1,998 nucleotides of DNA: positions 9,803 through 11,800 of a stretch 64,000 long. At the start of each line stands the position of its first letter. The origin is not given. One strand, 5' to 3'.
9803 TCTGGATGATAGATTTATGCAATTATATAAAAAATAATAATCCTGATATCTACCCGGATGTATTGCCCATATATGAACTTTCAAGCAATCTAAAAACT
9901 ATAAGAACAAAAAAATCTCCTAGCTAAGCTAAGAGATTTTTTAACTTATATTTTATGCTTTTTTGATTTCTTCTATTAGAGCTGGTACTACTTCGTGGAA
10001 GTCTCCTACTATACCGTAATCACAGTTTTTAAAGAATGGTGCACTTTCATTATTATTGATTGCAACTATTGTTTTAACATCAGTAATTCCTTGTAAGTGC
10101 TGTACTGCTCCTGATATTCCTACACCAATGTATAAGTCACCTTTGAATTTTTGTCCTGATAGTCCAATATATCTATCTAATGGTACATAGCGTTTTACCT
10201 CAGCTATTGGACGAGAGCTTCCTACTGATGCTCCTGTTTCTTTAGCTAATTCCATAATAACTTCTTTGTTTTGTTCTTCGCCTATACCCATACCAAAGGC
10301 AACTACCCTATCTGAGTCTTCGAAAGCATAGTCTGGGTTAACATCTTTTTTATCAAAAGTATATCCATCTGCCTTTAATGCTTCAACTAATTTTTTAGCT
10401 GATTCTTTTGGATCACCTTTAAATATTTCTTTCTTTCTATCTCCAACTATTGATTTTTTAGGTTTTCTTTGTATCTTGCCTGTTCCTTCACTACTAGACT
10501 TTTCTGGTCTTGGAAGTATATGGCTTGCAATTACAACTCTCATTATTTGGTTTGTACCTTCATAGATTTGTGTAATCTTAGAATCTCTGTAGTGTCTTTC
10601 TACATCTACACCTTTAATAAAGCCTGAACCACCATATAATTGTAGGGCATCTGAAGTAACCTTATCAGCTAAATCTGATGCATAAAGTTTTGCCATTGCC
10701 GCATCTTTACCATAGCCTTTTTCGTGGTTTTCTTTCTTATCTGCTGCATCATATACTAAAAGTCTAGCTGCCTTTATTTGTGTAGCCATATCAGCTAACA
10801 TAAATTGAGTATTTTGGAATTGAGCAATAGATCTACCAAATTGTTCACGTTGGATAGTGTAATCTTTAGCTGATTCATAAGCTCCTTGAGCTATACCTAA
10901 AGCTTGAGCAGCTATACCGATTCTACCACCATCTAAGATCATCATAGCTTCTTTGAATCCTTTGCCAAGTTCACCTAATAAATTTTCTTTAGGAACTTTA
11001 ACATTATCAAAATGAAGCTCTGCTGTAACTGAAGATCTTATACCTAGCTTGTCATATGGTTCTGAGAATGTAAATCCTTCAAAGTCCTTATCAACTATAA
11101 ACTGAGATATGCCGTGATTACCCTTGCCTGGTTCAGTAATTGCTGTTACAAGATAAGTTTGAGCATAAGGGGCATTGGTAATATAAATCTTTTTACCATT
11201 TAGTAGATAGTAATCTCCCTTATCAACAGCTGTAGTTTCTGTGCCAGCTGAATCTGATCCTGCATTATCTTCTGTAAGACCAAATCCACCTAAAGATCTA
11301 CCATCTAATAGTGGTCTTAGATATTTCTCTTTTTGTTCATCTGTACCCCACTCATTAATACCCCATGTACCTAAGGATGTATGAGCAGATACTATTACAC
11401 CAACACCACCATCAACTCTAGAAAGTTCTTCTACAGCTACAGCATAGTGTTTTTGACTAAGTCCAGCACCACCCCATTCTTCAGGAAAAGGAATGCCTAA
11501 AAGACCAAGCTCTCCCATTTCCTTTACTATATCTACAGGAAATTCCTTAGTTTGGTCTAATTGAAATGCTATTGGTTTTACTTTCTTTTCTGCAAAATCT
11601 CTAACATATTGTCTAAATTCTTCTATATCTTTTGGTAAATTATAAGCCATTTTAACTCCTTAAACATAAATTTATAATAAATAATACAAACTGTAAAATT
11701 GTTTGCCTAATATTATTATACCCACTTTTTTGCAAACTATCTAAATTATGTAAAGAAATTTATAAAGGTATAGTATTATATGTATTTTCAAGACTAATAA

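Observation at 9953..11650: Acyl-CoA dehydrogenase covalently fused to an EtfA domain-II (alpha-FAD) module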

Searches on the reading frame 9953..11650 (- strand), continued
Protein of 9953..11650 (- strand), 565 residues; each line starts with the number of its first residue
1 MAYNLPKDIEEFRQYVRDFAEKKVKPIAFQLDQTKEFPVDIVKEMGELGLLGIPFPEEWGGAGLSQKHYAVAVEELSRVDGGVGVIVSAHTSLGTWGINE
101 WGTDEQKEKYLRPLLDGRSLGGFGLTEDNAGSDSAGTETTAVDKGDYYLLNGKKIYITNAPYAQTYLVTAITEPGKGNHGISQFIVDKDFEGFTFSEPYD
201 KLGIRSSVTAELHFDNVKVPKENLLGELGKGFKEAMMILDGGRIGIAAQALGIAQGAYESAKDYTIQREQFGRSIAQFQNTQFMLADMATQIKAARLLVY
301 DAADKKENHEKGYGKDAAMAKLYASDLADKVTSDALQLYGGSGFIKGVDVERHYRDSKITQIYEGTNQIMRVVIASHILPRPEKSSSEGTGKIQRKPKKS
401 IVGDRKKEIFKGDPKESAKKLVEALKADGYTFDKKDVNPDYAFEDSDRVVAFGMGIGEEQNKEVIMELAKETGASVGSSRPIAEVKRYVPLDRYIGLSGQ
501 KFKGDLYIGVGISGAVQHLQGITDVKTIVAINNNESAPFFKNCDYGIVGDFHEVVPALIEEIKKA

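Call 65: find_encoding_contigs(protein=P0074, flank=2500, max_places=10)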
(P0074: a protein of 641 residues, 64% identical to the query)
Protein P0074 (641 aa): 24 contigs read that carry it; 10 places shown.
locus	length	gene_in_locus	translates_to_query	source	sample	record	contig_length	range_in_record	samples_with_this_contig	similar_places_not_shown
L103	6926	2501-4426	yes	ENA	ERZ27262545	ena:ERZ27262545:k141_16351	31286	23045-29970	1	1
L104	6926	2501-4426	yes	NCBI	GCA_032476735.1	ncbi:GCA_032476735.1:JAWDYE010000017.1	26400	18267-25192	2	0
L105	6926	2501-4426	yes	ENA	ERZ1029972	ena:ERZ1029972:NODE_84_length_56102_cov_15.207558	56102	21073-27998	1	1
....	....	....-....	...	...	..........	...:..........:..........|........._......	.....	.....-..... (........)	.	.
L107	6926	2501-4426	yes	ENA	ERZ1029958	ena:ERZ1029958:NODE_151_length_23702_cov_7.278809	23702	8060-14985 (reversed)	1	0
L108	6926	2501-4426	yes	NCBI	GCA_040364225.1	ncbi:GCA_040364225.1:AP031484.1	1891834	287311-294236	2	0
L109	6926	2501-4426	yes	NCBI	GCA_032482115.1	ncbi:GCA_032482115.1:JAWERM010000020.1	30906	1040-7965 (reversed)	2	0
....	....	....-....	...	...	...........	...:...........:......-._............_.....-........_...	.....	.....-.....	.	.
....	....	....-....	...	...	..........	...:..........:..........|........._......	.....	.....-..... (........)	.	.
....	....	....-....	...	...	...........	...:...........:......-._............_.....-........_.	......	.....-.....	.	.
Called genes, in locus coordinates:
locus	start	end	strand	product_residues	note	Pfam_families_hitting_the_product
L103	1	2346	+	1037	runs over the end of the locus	PF00133:tRNA-synt_1, PF09334:tRNA-synt_1g, PF08264:Anticodon_1, PF19302:DUF5915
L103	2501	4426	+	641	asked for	PF02771:Acyl-CoA_dh_N, PF02770:Acyl-CoA_dh_M, PF00441:Acyl-CoA_dh_1, PF22924:ACOX_C_alpha1 (faint), PF08028:Acyl-CoA_dh_2, PF00766:ETF_alpha, PF00301:Rubredoxin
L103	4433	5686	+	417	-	PF00753:Lactamase_B, PF19583:ODP, PF00258:Flavodoxin_1 (weak), PF12724:Flavodoxin_5 (weak)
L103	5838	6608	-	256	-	PF00872:Transposase_mut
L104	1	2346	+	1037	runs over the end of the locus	PF00133:tRNA-synt_1, PF09334:tRNA-synt_1g, PF08264:Anticodon_1, PF19302:DUF5915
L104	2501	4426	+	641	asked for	PF02771:Acyl-CoA_dh_N, PF02770:Acyl-CoA_dh_M, PF00441:Acyl-CoA_dh_1, PF22924:ACOX_C_alpha1 (faint), PF08028:Acyl-CoA_dh_2, PF00766:ETF_alpha, PF00301:Rubredoxin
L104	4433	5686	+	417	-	PF00753:Lactamase_B, PF19583:ODP, PF00258:Flavodoxin_1 (weak), PF12724:Flavodoxin_5 (weak)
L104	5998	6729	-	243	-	PF00872:Transposase_mut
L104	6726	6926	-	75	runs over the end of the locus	PF00872:Transposase_mut (weak)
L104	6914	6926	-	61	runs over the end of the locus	PF00872:Transposase_mut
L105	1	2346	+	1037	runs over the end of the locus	PF00133:tRNA-synt_1, PF09334:tRNA-synt_1g, PF08264:Anticodon_1, PF19302:DUF5915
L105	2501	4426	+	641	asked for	PF02771:Acyl-CoA_dh_N, PF02770:Acyl-CoA_dh_M, PF00441:Acyl-CoA_dh_1, PF22924:ACOX_C_alpha1 (faint), PF08028:Acyl-CoA_dh_2, PF00766:ETF_alpha, PF00301:Rubredoxin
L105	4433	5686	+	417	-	PF00753:Lactamase_B, PF19583:ODP, PF00258:Flavodoxin_1 (weak), PF12724:Flavodoxin_5 (weak)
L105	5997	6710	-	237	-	PF00872:Transposase_mut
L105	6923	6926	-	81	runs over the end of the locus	PF00872:Transposase_mut (weak)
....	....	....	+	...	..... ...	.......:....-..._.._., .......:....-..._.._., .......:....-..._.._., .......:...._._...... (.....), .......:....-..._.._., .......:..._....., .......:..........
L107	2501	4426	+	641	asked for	PF02771:Acyl-CoA_dh_N, PF02770:Acyl-CoA_dh_M, PF00441:Acyl-CoA_dh_1, PF22924:ACOX_C_alpha1 (faint), PF08028:Acyl-CoA_dh_2, PF00766:ETF_alpha, PF00301:Rubredoxin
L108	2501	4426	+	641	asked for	PF02771:Acyl-CoA_dh_N, PF02770:Acyl-CoA_dh_M, PF00441:Acyl-CoA_dh_1, PF22924:ACOX_C_alpha1 (faint), PF08028:Acyl-CoA_dh_2, PF00766:ETF_alpha, PF00301:Rubredoxin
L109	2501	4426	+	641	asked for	PF02771:Acyl-CoA_dh_N, PF02770:Acyl-CoA_dh_M, PF00441:Acyl-CoA_dh_1, PF22924:ACOX_C_alpha1 (faint), PF08028:Acyl-CoA_dh_2, PF00766:ETF_alpha, PF00301:Rubredoxin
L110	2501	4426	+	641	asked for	PF02771:Acyl-CoA_dh_N, PF02770:Acyl-CoA_dh_M, PF00441:Acyl-CoA_dh_1, PF22924:ACOX_C_alpha1 (faint), PF08028:Acyl-CoA_dh_2, PF00766:ETF_alpha, PF00301:Rubredoxin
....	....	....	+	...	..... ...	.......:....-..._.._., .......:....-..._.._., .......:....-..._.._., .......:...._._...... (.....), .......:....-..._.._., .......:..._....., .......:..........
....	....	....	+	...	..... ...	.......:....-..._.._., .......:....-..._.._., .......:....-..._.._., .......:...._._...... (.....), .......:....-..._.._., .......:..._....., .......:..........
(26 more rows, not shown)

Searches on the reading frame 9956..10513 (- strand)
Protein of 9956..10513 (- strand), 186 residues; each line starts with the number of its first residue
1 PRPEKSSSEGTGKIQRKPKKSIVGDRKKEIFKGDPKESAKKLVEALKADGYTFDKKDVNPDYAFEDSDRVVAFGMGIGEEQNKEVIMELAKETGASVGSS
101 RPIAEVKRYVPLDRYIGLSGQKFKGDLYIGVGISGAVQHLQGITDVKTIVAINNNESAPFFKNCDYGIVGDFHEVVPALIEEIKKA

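Call 22: search_solved_structures(query=window:9956-10513:-, max_evalue=0.001, show_alignments=3)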
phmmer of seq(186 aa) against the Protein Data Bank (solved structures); distinct sequences matched with E-value up to 0.001: 14.
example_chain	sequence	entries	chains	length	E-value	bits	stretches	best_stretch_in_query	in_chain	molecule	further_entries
1efp_A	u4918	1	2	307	4.5e-27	98.4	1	66-180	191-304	PROTEIN (ELECTRON TRANSFER FLAVOPROTEIN)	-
6fah_A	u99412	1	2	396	1.8e-26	96.5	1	60-185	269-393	Caffeyl-CoA reductase-Etf complex subunit CarE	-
5ol2_A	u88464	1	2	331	6.2e-26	94.7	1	56-184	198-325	Electron transfer flavoprotein large subunit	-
1efv_A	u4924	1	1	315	1e-24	90.8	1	68-185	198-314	ELECTRON TRANSFER FLAVOPROTEIN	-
1t9g_R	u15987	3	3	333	1.2e-24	90.6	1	68-185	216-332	Electron transfer flavoprotein alpha-subunit, mitochondrial | Electron transfer flavoprotein alpha-subunit, mitochondrial precursor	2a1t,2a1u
5ow0_A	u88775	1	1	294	1.7e-21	80.2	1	63-185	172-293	Electron transfer flavoprotein, alpha subunit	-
7koe_B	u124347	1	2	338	2.5e-21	79.8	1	65-184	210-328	Electron transfer flavoprotein, alpha subunit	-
1o94_D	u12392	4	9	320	3.7e-21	79.2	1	65-177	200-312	ELECTRON TRANSFER FLAVOPROTEIN ALPHA-SUBUNIT | ELECTRON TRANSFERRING FLAVOPROTEIN ALPHA-SUBUNIT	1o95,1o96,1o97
3clu_D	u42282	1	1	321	9.8e-21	77.8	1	65-177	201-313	Electron transfer flavoprotein subunit alpha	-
3clt_D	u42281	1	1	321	1.9e-20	76.9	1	65-177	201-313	Electron transfer flavoprotein subunit alpha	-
3clr_D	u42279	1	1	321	2.6e-20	76.4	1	65-177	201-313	Electron transfer flavoprotein subunit alpha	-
3cls_D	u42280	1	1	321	4.9e-20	75.5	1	65-177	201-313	Electron transfer flavoprotein subunit alpha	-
7qh2_A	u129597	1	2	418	2.4e-18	70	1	55-183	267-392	Lactate dehydrogenase (NAD(+),ferredoxin) subunit LctC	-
4kpu_A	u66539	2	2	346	1e-17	68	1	61-184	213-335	Electron transfer flavoprotein alpha subunit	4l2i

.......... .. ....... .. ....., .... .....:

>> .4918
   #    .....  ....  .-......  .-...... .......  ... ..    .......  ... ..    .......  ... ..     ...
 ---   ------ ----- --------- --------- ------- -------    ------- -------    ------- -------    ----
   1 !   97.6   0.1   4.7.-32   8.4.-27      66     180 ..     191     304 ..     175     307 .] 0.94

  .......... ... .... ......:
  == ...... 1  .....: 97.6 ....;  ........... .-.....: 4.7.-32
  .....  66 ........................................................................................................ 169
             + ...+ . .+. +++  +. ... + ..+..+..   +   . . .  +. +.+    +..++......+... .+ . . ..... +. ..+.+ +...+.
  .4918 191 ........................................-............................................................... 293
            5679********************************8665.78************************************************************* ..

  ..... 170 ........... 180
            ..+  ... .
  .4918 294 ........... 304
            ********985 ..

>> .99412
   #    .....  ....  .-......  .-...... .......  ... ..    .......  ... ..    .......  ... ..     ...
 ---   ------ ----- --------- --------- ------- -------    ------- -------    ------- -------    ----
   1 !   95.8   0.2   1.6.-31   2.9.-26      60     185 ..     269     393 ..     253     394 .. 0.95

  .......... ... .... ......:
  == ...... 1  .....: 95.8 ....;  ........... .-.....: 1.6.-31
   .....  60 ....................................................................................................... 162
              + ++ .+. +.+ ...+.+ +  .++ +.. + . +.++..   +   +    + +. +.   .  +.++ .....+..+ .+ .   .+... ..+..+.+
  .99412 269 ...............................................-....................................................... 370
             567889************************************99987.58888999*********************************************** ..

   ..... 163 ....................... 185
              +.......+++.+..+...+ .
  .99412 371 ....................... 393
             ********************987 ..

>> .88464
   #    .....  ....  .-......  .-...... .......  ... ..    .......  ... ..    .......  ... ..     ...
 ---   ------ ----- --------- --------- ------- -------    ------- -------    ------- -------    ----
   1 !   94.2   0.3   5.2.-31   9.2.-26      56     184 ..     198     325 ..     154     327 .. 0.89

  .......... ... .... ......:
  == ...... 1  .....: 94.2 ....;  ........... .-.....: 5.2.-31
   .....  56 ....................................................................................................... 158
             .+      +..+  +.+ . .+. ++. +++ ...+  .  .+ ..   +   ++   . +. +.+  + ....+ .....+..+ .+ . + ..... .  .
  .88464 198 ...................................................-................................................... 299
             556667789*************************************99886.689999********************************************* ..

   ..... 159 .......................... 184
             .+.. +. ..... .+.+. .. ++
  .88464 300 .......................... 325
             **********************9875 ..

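Call 38: search_protein_representatives(protein=window:9956-10498:-)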
Query: 181 residues. Proteins with E-value up to 0.001 (for the whole library): 11560; up to 1e-10: 7436; up to 1e-30: 28. The best 150 are listed.
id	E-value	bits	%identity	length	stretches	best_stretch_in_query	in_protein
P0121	8.6e-55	201.7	58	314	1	15-179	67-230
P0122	2.1e-51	190.7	56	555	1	16-180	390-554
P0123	5.4e-49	182.8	58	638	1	14-175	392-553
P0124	7.8e-49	182.3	53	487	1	3-175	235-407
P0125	1.1e-47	178.5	56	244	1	15-175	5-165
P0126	1.1e-43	165.5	58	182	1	39-178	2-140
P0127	9.3e-43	162.5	51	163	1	25-180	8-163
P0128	2.0e-42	161.5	62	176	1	61-180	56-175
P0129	2.5e-41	157.9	41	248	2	79-176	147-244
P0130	6.2e-38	146.8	45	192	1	13-180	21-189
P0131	1.6e-37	145.5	54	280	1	11-150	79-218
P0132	7.8e-36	140.0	47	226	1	22-176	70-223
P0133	2.4e-35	138.4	64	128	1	80-176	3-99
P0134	7.4e-35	136.8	45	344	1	14-178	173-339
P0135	1.1e-34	136.3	66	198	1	80-175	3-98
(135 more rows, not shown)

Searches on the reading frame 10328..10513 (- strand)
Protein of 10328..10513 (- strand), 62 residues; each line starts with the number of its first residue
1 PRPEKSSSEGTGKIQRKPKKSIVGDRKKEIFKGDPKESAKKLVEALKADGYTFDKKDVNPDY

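Call 23: search_solved_structures(query=window:10328-10513:-, max_evalue=10, show_alignments=3)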
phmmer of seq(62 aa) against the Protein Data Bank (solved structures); distinct sequences matched with E-value up to 10: 4.
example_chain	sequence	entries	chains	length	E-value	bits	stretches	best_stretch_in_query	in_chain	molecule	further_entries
5h7a_C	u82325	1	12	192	0.052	17.3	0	31-48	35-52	Immunoglobulin G-binding protein A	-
5h79_D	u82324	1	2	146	0.23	15.3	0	31-48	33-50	Immunoglobulin G-binding protein A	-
4gwp_C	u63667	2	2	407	0.95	13.4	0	31-59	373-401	Mediator of RNA polymerase II transcription subunit 8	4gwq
2jxw_A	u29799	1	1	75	1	13.3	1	27-53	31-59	WW domain-binding protein 4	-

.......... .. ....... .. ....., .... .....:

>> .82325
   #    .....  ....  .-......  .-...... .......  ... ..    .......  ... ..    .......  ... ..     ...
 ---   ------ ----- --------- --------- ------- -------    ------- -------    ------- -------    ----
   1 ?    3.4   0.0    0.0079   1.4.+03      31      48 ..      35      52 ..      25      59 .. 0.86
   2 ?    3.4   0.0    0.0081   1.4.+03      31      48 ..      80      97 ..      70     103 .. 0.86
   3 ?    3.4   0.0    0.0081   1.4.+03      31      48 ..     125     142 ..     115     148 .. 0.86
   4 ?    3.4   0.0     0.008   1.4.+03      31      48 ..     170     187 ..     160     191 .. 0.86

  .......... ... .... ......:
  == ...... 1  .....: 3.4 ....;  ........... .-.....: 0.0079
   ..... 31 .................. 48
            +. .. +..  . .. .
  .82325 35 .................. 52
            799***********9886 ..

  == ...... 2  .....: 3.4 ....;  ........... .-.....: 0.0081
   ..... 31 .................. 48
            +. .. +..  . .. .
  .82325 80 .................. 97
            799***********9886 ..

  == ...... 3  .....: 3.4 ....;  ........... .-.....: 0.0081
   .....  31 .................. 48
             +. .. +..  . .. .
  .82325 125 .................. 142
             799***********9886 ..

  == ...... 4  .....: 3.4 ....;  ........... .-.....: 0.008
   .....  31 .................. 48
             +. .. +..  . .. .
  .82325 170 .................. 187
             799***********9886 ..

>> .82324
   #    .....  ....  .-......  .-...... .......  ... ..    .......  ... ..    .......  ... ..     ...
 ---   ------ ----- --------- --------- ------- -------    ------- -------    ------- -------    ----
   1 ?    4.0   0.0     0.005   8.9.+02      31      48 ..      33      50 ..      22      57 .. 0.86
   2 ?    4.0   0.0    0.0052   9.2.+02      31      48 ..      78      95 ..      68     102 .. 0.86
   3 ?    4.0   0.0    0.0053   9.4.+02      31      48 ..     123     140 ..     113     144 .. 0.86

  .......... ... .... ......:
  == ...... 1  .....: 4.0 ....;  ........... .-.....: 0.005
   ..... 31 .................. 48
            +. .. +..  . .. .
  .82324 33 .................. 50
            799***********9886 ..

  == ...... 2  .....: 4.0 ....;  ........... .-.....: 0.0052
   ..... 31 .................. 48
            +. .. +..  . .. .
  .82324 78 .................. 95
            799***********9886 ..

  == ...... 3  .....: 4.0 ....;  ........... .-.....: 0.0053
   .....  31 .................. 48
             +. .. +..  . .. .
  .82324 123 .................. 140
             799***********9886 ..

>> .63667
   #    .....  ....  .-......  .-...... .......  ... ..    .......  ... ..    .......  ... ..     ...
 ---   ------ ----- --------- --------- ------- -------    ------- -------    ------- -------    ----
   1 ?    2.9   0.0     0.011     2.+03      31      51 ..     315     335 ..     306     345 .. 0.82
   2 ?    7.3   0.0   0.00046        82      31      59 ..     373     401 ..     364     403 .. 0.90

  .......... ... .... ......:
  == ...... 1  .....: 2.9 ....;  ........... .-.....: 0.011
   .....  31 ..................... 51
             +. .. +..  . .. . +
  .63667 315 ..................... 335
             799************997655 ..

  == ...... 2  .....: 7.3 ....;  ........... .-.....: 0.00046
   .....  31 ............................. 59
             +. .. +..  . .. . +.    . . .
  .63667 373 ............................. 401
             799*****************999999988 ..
